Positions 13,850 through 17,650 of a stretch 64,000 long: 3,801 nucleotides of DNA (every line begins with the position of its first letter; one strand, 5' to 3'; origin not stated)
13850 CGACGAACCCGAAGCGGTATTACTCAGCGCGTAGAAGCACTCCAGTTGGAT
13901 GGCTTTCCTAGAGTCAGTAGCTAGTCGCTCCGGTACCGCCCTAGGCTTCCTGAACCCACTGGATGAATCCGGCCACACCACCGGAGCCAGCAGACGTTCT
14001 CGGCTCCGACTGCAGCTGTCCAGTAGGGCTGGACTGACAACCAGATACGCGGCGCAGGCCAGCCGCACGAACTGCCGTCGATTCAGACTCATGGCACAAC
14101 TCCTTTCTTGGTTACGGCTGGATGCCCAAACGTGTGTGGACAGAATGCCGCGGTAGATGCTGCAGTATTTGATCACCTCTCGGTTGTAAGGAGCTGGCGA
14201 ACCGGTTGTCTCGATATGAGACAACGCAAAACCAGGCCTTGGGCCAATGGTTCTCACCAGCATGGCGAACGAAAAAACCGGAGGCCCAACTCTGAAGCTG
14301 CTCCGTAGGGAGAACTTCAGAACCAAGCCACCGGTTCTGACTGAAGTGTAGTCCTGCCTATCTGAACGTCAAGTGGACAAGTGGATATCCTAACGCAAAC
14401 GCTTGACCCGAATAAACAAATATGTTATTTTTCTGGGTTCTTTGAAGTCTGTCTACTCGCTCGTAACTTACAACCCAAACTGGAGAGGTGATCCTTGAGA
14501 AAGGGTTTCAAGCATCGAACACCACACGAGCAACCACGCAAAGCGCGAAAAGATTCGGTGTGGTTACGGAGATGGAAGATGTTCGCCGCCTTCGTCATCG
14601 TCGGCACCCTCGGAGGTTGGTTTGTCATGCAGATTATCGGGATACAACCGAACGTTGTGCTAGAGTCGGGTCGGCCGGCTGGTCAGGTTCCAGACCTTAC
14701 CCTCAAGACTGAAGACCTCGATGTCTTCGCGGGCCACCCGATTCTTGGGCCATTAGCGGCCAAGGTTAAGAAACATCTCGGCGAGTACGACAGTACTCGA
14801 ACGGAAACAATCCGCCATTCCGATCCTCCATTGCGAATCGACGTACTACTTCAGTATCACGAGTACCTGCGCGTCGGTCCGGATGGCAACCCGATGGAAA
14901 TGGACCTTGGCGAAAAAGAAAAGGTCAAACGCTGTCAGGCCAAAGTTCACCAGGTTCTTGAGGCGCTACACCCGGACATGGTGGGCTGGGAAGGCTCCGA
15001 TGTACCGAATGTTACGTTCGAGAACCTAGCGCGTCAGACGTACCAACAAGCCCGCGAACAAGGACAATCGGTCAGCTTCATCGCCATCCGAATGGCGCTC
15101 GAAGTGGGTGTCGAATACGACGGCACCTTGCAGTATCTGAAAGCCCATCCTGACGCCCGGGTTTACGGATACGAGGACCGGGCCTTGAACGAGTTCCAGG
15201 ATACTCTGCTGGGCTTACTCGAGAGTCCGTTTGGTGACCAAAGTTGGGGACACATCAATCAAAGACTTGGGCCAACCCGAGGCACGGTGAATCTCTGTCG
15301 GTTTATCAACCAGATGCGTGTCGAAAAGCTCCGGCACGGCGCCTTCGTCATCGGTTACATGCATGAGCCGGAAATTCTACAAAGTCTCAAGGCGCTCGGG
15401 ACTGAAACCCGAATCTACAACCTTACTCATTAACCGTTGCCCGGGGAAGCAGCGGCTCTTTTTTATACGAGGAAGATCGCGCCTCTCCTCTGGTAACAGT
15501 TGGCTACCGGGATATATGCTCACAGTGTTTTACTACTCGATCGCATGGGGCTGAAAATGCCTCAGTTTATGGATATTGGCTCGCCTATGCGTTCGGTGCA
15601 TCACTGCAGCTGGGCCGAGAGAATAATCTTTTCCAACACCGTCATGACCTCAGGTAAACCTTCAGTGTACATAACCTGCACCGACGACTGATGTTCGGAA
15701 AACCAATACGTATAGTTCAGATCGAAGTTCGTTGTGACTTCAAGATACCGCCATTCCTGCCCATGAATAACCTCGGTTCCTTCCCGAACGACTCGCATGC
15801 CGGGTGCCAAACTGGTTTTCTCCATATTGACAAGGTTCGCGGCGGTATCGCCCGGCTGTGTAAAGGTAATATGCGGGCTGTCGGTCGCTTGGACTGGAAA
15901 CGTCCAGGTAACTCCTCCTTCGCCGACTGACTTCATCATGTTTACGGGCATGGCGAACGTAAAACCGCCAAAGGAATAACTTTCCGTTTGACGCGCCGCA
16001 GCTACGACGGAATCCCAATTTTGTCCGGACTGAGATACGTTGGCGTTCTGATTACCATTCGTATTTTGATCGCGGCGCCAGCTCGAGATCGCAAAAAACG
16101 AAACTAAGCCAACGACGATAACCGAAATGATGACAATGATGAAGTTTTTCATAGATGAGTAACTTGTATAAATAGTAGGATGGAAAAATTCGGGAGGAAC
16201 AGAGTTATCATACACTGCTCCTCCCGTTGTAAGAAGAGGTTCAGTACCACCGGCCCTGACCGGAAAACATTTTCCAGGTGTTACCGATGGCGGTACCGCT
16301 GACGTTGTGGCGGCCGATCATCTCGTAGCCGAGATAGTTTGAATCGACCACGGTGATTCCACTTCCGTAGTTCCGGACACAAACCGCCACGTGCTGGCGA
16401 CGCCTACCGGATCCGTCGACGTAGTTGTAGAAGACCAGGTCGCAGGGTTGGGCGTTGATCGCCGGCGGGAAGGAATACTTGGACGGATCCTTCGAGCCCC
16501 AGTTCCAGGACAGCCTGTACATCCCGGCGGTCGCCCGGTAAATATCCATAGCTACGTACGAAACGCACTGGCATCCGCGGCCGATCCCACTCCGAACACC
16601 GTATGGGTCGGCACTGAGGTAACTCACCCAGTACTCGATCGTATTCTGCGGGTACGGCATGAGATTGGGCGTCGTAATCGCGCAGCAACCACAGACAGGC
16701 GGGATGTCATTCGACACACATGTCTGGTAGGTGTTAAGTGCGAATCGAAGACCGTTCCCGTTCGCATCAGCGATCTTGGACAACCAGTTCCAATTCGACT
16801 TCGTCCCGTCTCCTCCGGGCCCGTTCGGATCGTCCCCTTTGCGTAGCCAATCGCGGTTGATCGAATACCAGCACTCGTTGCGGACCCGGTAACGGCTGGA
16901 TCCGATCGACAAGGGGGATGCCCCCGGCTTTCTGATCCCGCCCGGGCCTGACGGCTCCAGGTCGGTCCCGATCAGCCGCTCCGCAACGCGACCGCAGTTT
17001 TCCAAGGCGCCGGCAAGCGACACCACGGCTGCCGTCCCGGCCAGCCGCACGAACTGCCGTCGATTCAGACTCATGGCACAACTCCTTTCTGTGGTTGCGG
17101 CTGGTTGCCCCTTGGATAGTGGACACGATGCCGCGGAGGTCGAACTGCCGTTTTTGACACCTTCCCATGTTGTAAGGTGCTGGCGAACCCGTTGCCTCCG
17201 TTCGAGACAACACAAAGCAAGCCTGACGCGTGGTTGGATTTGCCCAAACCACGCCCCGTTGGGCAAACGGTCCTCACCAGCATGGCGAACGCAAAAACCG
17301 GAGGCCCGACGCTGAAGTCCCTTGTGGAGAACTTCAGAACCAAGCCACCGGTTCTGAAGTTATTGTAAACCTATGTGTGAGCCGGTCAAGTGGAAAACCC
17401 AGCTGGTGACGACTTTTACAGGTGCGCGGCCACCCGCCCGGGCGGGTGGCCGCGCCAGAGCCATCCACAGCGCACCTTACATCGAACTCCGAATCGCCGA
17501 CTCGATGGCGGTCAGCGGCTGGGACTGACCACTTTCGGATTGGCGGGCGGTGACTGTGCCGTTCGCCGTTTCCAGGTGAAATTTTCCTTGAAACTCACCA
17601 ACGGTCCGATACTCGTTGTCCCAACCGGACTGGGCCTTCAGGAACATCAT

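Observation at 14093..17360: Two Tat-secreted CHAP amidase paralogs share a duplicated ~250-nt structured leader with a terminal inverted repeat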

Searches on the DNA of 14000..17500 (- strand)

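Call 5: search_rna_families(source=window, start=14000, end=17500, threshold=evalue, max_evalue=10, show_alignments=3)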
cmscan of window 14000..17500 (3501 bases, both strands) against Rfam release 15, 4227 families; matches with E-value up to 10: 6.
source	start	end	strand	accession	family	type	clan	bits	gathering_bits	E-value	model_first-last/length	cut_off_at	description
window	16128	16210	+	RF01186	SNORD127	Gene; snRNA; snoRNA; CD-box;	-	21.7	45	4.6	1-86/86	no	Small nucleolar RNA SNORD127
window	17052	17103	+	RF03139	S4-Bacteroidia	Cis-reg; leader;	CL00119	19.8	34.7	0.65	1-34/34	no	S4-Bacteroidia ribosomal protein leader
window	17254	17348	-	RF00788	mir-287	Gene; miRNA;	-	18.8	80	1.7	1-73/73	no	mir-287 microRNA precursor family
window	16943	17097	-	RF01867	CC2171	Gene; sRNA;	-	16.9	75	1.5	1-159/159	no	caulobacter sRNA CC2171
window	16173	16286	+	RF02510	PYLIS_3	Cis-reg;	-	15.4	38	6.2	1-100/100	no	Pyrrolysine insertion sequence mttB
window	15328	15355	-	RF01145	sR14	Gene; snRNA; snoRNA; CD-box;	-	13.6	38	2.6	26-54/54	no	Small nucleolar RNA sR14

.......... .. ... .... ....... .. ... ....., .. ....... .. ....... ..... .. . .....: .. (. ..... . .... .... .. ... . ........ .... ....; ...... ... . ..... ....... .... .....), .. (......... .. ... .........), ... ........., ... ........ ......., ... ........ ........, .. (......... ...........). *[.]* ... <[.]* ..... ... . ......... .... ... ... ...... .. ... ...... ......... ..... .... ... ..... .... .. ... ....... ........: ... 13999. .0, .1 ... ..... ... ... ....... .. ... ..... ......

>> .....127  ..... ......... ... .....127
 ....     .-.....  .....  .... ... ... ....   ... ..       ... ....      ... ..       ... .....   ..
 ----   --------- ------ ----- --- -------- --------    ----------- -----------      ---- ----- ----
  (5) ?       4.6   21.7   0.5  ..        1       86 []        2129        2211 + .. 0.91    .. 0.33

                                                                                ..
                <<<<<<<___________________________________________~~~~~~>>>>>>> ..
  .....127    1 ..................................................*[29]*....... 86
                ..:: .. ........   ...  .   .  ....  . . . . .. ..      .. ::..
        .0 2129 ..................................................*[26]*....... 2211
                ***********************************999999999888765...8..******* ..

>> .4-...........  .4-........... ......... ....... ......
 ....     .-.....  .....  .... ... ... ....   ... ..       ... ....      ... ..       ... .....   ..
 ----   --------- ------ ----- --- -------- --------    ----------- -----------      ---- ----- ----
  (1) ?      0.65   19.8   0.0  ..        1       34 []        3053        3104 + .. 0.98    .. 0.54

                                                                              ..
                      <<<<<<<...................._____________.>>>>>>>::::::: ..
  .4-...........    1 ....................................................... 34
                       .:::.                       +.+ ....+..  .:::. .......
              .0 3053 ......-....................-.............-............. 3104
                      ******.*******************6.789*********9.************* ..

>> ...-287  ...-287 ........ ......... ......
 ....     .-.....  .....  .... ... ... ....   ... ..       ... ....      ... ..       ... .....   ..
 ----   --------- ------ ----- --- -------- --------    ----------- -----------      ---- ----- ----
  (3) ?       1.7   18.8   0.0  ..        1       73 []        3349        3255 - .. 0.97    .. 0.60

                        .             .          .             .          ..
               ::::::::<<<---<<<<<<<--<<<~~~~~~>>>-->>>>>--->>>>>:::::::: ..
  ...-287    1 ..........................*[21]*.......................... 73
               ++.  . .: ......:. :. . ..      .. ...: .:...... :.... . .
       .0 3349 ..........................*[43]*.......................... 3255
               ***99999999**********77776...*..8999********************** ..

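Call 71: build_rna_model(alignment_id=A5, structure=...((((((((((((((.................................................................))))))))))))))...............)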
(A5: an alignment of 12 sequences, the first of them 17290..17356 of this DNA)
Model R1 built from alignment A5 (12 sequences, 111 columns); structure: as given.
model positions 68; base pairs 14; branch points 0; effective number of sequences 12; information 0.728 bits per position. Calibrated on 0.2 Mb of random sequence (short: E-values are rough).
structure used (alignment columns):
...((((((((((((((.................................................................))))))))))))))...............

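Call 72: search_with_rna_model(model_id=R1, sources=[window, L001, L002, L003, L004, L005, L006, L007, L008, L009, L010, L015, L129, L130, L131, L132, L133, L134, L140, L146, L148], max_evalue=10, filters=default)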
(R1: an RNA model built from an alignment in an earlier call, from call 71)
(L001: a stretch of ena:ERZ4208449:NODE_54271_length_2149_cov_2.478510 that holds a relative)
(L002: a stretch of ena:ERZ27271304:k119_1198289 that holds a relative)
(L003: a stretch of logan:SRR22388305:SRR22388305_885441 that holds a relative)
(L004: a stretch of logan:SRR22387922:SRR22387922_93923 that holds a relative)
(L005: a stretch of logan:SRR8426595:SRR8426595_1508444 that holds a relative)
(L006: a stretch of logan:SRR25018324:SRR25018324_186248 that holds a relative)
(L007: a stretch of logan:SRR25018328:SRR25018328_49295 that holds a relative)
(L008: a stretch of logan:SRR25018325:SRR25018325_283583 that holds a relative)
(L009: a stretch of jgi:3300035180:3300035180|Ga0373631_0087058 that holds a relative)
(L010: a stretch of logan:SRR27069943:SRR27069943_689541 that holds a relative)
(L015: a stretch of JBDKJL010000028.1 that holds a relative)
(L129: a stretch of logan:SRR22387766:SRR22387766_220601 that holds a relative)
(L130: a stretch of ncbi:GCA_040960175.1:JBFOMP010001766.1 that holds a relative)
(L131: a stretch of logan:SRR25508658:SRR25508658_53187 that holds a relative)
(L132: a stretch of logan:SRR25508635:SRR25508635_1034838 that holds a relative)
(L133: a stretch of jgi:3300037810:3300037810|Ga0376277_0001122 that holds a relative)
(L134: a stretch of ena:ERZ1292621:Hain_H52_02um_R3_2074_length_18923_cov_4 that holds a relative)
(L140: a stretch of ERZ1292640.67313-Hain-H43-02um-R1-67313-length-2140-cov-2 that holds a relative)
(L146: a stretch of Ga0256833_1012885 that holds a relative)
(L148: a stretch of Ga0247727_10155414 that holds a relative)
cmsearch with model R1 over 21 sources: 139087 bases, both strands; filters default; matches with E-value up to 10: 21.
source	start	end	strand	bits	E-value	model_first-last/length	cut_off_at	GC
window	14268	14339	-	66.4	9.1e-17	1-68/68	no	0.54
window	17288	17356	-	65.9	1.3e-16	1-68/68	no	0.57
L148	2075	2144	+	63.3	7.7e-16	1-68/68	no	0.51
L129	872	975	+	56.1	9.6e-14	1-68/68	no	0.56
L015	2651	2723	+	53.3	6.6e-13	1-68/68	no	0.48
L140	1819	1883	-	52.6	1.1e-12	1-68/68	no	0.58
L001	1818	1917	+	50.9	3.3e-12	1-68/68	no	0.53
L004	2738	2804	+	49.3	9.6e-12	1-68/68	no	0.52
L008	1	62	+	47.9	2.5e-11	1-68/68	no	0.55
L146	4805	4872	+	44.4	2.7e-10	1-68/68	no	0.46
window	18612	18671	-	38.7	1.3e-08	1-68/68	no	0.6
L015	2646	2718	-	38.6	1.4e-08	1-68/68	no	0.49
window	20096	20138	-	32.7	7.2e-07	1-68/68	no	0.58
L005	1938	1995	+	30.9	2.5e-06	1-61/68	3'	0.57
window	17293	17361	+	22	0.001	1-68/68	no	0.54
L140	1824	1888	+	19.9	0.0043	1-68/68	no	0.62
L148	2070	2139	-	17.5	0.022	1-68/68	no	0.51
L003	1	53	+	16.5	0.043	7-68/68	5'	0.62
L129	867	970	-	15.5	0.084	1-68/68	no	0.56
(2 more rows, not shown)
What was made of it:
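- All lie on the sense strand of four consecutive transcription units (call 72).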

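Call 107: build_rna_model(alignment_id=A8, structure=none)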
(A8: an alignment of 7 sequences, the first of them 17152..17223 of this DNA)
Model R2 built from alignment A8 (7 sequences, 154 columns); structure: none (sequence only).
model positions 81; base pairs 0; branch points 0; effective number of sequences 7; information 0.669 bits per position. No base pairs: searches with it score sequence only.

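Call 108: search_with_rna_model(model_id=R2, sources=[window, L001, L002, L003, L004, L005, L006, L007, L008, L009, L010, L015, L129, L130, L131, L132, L133, L134, L140, L146, L148], max_evalue=10, show_alignments=0)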
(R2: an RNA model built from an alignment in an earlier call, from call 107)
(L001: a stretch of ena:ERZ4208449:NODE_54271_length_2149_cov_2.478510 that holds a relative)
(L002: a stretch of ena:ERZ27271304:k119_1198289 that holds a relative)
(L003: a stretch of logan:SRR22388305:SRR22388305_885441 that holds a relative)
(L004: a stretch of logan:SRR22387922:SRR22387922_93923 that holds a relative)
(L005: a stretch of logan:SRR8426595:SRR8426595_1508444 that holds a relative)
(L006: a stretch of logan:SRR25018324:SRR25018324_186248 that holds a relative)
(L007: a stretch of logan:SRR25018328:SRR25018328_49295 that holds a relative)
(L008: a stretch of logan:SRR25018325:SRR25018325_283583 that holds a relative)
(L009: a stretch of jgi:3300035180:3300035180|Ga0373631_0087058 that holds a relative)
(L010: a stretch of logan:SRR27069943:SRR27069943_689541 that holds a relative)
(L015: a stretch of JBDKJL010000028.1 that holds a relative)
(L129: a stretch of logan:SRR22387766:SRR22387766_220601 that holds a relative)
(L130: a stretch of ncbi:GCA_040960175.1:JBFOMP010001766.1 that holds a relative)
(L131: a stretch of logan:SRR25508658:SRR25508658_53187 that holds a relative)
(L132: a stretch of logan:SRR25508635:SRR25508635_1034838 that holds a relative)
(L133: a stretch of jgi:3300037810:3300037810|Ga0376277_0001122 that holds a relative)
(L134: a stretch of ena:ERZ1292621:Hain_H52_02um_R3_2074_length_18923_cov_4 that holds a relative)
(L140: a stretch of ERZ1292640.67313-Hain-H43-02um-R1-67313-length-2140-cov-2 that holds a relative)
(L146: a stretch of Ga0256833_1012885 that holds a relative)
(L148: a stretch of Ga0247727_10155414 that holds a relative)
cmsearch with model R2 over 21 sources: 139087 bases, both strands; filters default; matches with E-value up to 10: 10.
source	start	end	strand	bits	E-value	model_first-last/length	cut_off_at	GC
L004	2835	2912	+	59.3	1.4e-17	1-80/81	-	0.42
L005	9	84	+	52.4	2e-15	1-78/81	-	0.45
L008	99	207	+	49.3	1.8e-14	2-79/81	-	0.47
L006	1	108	+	47.6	6.2e-14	3-79/81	-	0.46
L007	1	108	+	47.6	6.2e-14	3-79/81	-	0.46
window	14168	14236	-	46.4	1.4e-13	2-80/81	-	0.51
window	17158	17223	-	45.3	3.3e-13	1-75/81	-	0.56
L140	1735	1798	-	42.1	3.2e-12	1-79/81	-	0.47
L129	1041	1185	+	34.8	6.3e-10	2-78/81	-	0.56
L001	1972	2083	+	13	0.004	3-79/81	-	0.47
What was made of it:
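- A sequence model of module 2 detects a leader that was not in its training set: L001 1972-2083, E = 0.004 (call 108).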
